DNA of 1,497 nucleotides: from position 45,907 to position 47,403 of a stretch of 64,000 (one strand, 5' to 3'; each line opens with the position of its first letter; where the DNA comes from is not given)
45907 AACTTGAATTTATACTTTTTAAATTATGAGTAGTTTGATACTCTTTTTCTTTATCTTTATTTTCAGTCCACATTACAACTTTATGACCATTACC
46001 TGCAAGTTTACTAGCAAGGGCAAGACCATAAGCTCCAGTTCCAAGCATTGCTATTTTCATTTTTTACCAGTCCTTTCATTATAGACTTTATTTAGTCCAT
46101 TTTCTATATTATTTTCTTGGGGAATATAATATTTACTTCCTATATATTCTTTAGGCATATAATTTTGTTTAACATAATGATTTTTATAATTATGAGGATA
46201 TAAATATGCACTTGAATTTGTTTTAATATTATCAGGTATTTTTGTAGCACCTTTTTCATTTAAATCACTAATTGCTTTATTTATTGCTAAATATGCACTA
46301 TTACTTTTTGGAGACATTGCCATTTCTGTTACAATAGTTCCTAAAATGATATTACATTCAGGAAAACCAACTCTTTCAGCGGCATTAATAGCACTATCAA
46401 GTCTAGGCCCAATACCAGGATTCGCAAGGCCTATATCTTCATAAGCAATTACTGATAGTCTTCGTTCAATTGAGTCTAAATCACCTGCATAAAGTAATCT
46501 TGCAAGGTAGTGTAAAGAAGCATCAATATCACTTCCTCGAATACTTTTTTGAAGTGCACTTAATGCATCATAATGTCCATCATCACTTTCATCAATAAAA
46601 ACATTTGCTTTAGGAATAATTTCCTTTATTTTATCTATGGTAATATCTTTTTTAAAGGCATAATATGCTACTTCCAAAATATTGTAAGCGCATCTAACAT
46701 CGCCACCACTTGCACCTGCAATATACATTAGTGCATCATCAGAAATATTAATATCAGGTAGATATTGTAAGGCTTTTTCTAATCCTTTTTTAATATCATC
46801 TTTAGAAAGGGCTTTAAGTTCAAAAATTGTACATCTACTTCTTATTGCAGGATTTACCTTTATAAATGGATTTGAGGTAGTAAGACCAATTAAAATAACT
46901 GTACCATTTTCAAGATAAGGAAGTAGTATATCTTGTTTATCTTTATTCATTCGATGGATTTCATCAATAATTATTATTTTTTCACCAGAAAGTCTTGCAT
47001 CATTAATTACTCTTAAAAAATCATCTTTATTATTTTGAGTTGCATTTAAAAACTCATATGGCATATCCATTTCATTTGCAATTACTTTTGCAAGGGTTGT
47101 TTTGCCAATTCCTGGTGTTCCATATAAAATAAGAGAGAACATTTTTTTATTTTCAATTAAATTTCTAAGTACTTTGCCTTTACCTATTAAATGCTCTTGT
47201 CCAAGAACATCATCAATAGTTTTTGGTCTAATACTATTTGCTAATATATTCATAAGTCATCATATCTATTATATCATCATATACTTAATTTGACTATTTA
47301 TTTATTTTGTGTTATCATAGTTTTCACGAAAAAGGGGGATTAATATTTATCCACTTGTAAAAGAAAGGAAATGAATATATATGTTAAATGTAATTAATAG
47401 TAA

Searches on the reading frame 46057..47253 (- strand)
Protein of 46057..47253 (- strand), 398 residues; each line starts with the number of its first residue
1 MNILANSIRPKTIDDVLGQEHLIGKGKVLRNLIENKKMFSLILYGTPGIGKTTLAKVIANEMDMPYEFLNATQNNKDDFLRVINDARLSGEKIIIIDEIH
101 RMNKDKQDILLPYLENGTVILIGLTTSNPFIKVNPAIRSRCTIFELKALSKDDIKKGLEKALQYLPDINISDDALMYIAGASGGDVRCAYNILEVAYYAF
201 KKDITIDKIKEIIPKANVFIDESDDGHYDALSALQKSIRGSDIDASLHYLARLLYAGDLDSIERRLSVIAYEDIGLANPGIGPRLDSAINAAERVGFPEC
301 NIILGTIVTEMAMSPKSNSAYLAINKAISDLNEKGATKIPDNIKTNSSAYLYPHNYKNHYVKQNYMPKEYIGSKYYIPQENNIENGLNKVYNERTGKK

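Call 30: search_protein_families(library=pfam, proteins=[window:46057-47253:-], max_evalue=0.001)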
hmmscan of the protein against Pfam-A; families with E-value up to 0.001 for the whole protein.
window:46057-47253:- (398 aa): 16 families
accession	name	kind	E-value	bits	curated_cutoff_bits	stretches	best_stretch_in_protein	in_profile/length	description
PF12002.13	MgsA_C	-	4.8e-49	166.9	27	1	240-392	1-164/167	MgsA AAA+ ATPase C terminal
PF16193.11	AAA_assoc_2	-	4.3e-19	69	34.3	1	167-239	4-81/81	AAA C-terminal domain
PF00004.35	AAA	-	6.1e-17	62.7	21.2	1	41-144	1-126/131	ATPase family associated with various cellular activities (AAA)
PF05496.18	RuvB_N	-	8e-17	61.9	27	1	8-124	1-119/159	Holliday junction DNA helicase RuvB P-loop domain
PF07728.20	AAA_5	-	1.8e-08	34.9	22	1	41-122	2-98/139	AAA domain (dynein-related subfamily)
PF13177.12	DNA_pol3_delta2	-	2.8e-07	31.1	27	1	89-149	100-160/161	DNA polymerase III, delta subunit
PF13173.12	AAA_14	-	6.3e-07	29.9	27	1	41-150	5-124/129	AAA domain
PF20720.3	nSTAND3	-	7.3e-06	26.2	27.2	1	40-98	19-73/155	Novel STAND NTPase 3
PF00910.28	RNA_helicase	-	2.7e-05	25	21.5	1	42-130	2-80/105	RNA helicase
PF13401.12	AAA_22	-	5.8e-05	23.8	27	0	24-106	17-99/130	AAA domain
PF13238.12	AAA_18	-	0.00012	23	29.4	1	42-116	2-65/128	AAA domain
PF00931.28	NB-ARC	-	0.00013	21.8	23.5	1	26-63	6-43/248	NB-ARC domain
PF07724.20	AAA_2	-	0.00023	21.7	27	0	89-119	74-104/166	AAA domain (Cdc48 subfamily)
PF00158.32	Sigma54_activat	-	0.00035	20.7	20.2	0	92-127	95-130/168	Sigma-54 interaction domain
PF19263.5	DUF5906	-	0.00061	20.9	27.6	0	43-107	1-66/114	Family of unknown function (DUF5906)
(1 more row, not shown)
